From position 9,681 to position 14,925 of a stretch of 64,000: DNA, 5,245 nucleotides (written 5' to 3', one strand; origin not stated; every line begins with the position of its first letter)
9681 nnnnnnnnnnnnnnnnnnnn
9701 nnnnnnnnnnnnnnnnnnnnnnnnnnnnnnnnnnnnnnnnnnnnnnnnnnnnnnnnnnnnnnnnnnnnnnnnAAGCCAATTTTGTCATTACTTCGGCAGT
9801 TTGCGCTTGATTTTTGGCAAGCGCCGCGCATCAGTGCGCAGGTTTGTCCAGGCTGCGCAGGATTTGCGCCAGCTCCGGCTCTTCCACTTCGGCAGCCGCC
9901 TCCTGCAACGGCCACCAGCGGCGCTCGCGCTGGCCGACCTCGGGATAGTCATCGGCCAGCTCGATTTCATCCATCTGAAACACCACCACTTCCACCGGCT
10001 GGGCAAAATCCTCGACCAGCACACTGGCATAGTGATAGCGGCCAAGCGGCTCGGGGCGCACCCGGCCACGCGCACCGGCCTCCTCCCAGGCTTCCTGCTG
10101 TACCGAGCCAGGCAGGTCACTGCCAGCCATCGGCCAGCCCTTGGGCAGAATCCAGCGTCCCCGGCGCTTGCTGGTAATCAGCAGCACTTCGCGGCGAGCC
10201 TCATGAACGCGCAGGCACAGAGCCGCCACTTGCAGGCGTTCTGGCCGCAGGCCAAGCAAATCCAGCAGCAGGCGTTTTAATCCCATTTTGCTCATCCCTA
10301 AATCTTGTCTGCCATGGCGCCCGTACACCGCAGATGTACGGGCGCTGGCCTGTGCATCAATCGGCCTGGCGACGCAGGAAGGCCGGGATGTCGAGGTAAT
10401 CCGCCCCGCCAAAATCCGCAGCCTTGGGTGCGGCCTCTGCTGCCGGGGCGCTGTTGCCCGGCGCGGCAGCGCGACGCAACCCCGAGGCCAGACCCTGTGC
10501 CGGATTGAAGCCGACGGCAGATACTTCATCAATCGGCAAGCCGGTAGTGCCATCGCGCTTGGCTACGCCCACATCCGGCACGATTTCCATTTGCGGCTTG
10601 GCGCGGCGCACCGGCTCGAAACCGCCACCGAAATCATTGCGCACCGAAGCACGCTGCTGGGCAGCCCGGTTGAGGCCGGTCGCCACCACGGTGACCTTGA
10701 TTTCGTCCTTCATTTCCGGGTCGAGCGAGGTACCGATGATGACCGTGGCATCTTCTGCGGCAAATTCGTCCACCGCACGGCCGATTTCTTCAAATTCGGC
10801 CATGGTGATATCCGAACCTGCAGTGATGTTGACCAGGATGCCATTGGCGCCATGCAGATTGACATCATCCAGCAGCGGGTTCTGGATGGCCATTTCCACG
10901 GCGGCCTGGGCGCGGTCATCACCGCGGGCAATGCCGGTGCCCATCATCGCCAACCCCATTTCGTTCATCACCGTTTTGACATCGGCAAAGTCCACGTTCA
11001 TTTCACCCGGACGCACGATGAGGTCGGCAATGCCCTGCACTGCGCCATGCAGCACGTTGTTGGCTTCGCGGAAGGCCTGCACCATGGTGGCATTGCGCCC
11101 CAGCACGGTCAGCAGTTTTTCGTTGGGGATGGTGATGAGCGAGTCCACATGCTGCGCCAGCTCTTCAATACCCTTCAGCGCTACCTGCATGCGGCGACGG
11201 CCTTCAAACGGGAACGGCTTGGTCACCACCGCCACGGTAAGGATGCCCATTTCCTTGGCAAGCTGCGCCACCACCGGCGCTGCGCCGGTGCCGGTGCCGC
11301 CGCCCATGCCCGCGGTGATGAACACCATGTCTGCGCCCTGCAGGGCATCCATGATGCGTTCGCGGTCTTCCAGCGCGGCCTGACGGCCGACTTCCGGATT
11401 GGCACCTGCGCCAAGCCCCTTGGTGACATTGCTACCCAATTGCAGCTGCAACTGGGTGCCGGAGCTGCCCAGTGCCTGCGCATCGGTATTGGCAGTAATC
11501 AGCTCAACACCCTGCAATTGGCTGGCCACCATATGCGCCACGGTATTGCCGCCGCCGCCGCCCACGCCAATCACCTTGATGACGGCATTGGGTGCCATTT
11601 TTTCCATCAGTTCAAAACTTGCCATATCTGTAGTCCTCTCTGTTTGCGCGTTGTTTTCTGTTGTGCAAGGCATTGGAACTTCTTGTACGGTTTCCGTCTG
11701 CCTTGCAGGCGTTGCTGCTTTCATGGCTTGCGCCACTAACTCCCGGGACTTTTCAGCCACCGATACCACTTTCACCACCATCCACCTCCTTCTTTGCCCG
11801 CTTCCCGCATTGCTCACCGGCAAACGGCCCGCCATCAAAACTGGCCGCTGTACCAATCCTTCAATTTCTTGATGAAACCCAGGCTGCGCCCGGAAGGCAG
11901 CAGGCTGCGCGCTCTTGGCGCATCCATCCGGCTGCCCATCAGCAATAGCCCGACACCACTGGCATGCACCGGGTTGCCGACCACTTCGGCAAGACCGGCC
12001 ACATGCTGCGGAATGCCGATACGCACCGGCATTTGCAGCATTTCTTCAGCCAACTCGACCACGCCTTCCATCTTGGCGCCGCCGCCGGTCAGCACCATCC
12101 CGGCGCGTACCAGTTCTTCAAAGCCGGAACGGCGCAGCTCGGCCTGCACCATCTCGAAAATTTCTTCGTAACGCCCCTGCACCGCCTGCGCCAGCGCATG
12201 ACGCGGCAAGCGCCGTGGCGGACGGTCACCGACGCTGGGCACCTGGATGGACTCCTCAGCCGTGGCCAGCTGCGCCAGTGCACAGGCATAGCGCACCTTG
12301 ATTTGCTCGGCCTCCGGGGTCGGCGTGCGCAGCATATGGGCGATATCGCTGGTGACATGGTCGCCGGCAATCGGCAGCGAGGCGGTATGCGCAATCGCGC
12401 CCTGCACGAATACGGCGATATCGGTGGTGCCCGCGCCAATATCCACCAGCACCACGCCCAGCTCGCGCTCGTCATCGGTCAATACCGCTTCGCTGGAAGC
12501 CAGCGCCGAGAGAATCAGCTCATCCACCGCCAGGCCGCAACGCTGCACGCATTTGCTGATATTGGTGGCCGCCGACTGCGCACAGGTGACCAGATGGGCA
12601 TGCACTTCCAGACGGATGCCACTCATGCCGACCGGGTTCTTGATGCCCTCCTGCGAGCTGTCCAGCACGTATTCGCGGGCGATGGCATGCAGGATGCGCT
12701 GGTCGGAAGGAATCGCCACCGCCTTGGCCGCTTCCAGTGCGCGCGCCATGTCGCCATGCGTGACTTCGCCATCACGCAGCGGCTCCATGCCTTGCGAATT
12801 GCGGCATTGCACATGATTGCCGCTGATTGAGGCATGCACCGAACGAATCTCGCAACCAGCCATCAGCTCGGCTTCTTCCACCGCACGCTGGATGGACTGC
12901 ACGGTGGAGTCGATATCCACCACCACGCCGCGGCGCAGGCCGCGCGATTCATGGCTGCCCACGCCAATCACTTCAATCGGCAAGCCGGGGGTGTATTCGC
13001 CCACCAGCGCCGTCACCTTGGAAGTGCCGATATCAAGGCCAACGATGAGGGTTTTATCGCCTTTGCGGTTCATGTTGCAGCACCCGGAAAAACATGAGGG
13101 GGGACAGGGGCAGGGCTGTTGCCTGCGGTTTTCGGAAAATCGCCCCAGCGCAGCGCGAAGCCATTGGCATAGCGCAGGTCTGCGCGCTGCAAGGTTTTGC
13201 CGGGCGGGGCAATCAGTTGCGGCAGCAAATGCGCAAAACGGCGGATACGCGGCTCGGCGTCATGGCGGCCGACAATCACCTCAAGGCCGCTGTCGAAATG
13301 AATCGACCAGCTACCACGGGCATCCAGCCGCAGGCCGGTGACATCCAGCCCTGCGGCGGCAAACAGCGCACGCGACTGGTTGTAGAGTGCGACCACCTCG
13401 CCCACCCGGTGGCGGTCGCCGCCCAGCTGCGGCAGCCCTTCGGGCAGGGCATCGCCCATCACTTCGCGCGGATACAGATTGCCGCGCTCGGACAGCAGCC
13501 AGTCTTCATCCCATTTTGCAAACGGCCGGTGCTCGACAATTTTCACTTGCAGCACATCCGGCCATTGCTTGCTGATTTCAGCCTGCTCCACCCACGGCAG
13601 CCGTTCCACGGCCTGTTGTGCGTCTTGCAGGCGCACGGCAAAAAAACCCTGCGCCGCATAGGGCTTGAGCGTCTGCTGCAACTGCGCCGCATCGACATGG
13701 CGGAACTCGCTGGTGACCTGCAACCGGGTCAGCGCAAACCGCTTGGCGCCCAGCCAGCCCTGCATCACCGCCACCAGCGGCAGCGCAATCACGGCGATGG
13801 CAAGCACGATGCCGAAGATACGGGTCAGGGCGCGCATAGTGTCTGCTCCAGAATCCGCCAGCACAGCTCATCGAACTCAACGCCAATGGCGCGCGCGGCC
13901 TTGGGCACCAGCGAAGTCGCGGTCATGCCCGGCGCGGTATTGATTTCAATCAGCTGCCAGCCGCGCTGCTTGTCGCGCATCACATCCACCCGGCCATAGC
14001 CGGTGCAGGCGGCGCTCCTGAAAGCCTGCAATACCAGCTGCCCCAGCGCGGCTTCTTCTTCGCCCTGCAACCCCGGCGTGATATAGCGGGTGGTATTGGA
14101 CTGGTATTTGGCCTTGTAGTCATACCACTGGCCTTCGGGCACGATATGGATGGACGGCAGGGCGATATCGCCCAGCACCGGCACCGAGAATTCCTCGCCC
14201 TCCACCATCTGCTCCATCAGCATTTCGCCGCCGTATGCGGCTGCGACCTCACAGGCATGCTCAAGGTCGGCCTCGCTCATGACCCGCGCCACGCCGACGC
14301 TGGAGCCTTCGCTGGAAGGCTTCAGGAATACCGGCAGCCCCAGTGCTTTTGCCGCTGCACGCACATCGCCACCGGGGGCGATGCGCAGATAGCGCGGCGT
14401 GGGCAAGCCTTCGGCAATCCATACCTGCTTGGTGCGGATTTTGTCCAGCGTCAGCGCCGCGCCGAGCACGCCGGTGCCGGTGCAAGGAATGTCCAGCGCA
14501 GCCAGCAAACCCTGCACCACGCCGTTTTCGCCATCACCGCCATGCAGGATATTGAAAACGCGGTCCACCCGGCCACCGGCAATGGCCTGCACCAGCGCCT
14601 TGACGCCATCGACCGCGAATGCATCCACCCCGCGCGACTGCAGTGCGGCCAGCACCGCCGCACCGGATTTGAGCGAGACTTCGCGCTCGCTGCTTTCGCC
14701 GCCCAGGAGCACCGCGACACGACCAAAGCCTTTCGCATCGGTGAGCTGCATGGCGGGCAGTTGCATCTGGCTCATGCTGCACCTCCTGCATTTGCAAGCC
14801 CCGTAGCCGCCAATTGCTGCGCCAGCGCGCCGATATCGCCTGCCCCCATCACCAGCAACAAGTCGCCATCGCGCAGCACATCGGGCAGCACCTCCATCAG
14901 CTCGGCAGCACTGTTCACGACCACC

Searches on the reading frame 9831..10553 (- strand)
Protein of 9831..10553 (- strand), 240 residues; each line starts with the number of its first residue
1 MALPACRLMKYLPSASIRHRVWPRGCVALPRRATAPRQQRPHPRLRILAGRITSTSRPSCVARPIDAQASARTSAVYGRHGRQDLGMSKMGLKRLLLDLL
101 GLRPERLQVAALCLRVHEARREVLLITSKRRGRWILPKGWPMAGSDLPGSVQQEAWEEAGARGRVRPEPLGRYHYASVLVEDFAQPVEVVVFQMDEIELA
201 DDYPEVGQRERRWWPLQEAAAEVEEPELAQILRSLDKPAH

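Call 3: search_protein_families(library=pfam, proteins=[window:9831-10553:-])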
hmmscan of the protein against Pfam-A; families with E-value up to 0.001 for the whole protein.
window:9831-10553:- (240 aa): 1 family
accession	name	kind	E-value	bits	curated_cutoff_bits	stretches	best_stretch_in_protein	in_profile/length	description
PF00293.34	NUDIX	-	6.4e-08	33.1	21.1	1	107-233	2-132/134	NUDIX domain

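Call 47: search_protein_families(library=ncbifam, proteins=[window:9831-10553:-], max_evalue=0.00001)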
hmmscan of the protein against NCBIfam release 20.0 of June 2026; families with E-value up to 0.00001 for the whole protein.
window:9831-10553:- (240 aa): 0 families

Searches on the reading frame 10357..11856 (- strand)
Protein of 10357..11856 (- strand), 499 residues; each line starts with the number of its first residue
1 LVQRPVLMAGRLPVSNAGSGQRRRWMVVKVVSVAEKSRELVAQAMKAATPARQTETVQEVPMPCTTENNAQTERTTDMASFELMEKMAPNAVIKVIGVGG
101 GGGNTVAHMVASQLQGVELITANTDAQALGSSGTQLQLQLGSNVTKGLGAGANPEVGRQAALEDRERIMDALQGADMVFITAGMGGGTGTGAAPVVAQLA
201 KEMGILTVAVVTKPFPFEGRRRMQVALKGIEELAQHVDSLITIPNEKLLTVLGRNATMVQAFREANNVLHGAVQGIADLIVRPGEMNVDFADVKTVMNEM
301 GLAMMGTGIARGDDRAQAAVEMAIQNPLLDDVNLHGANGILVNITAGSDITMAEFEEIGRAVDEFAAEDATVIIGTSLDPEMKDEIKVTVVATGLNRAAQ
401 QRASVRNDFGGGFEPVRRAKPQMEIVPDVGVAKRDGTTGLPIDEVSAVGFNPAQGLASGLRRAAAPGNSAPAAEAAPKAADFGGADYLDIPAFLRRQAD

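Call 3: search_protein_families(library=pfam, proteins=[window:10357-11856:-])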
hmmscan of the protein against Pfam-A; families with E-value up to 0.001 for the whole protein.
window:10357-11856:- (499 aa): 2 families
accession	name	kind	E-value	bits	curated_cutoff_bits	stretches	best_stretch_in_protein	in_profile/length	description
PF00091.31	Tubulin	-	3.1e-49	168.3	33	1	93-251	2-188/190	Tubulin/FtsZ family, GTPase domain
PF12327.13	FtsZ_C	-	3.9e-35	120.5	27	1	301-395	1-94/95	FtsZ family, C-terminal domain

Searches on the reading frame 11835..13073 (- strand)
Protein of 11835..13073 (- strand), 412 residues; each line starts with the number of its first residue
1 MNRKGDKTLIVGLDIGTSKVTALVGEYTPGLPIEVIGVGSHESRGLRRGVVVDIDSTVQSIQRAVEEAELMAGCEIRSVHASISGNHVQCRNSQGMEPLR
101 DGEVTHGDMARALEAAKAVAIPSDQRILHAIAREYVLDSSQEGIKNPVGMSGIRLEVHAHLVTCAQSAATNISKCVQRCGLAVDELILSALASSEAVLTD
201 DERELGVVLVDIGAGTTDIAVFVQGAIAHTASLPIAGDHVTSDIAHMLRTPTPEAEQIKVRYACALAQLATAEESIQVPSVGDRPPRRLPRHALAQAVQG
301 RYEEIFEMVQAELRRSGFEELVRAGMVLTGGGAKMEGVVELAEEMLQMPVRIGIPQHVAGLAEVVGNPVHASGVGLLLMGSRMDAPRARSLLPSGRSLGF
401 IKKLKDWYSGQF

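Call 3: search_protein_families(library=pfam, proteins=[window:11835-13073:-])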
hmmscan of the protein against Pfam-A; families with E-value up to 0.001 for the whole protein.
window:11835-13073:- (412 aa): 8 families
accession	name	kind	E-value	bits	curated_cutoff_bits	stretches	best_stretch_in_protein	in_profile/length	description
PF14450.12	FtsA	-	1.2e-50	171.5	31.8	2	208-375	1-127/127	Cell division protein FtsA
PF02491.25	SHS2_FTSA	-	1e-25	90.3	25.4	1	85-163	1-79/79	SHS2 domain inserted in FTSA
PF06723.19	MreB_Mbl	-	6.4e-18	65.1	27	1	202-353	142-304/327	MreB/Mbl protein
PF11104.14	PilM_2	-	4.2e-07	29.7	27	1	191-260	166-235/340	Type IV pilus assembly protein PilM;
PF06277.17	EutA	-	2.5e-06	27.1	27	1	199-265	137-204/475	Ethanolamine utilisation protein EutA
PF25216.1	Volactin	-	0.00032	20.7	35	0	210-347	171-292/321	Volactin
PF00022.25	Actin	-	0.00049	19.2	27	0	187-265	133-201/410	Actin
PF08841.16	DDR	-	0.00068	19.2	24.6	0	186-260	114-189/328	Diol dehydratase reactivase ATPase-like domain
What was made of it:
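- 11835..13073 (-): ftsA. Pfam FtsA and SHS2_FTSA (call 3)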

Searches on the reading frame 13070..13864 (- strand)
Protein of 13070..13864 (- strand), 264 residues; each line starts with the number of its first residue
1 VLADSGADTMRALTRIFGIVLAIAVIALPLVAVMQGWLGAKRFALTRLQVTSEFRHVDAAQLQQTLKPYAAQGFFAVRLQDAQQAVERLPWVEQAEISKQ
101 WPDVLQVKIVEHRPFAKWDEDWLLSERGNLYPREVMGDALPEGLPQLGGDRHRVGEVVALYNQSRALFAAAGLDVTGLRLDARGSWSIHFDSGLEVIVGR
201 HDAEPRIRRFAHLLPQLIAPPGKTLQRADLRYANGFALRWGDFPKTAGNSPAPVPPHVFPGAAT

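Call 3: search_protein_families(library=pfam, proteins=[window:13070-13864:-])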
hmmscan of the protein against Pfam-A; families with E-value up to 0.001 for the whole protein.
window:13070-13864:- (264 aa): 2 families
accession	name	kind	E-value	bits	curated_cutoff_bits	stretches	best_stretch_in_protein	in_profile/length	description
PF03799.20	FtsQ_DivIB_C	-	1.9e-16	61.4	21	1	118-231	3-114/114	Cell division protein FtsQ/DivIB, C-terminal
PF08478.15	POTRA_1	-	4.5e-15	56.1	23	1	46-112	4-69/69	POTRA domain, FtsQ-type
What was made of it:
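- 13070..13864 (-): ftsQ. Pfam POTRA_1 and FtsQ_DivIB_C (call 3)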

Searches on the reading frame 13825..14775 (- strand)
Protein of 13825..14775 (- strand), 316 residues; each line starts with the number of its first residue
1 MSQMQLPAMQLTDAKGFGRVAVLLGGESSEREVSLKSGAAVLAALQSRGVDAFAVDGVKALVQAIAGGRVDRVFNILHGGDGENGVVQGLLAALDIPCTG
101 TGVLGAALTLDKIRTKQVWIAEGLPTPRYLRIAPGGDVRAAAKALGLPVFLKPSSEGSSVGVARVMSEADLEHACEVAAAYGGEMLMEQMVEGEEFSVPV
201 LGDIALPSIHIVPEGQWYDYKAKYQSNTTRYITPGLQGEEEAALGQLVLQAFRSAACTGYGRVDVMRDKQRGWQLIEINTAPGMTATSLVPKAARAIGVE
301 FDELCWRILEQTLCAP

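Call 3: search_protein_families(library=pfam, proteins=[window:13825-14775:-])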
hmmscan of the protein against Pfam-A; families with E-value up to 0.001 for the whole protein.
window:13825-14775:- (316 aa): 7 families
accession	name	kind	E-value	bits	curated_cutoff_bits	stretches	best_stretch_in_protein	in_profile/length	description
PF07478.18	Dala_Dala_lig_C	-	7.9e-46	156.6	24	1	121-310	4-204/204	D-ala D-ala ligase C-terminus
PF01820.27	Dala_Dala_lig_N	-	1.3e-17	64.9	34.6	2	68-100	88-120/121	D-ala D-ala ligase N-terminus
PF13535.11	ATP-grasp_4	-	1.8e-07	31.3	27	1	146-280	2-150/160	ATP-grasp domain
PF02222.28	ATP-grasp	-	1.4e-05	25.2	27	1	121-192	5-77/179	ATP-grasp domain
PF02655.19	ATP-grasp_3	-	0.00014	22.4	23.2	1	111-280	3-155/160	ATP-grasp domain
PF02786.22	CPSase_L_D2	-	0.00032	20.7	19.8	1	137-280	29-178/211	Carbamoyl-phosphate synthase L chain, ATP binding domain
PF14397.11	ATPgrasp_ST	-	0.00064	19.4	31.4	0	246-290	220-264/278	Sugar-transfer associated ATP-grasp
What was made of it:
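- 13825..14775 (-): ddl. Pfam Dala_Dala_lig_N and Dala_Dala_lig_C (call 3)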
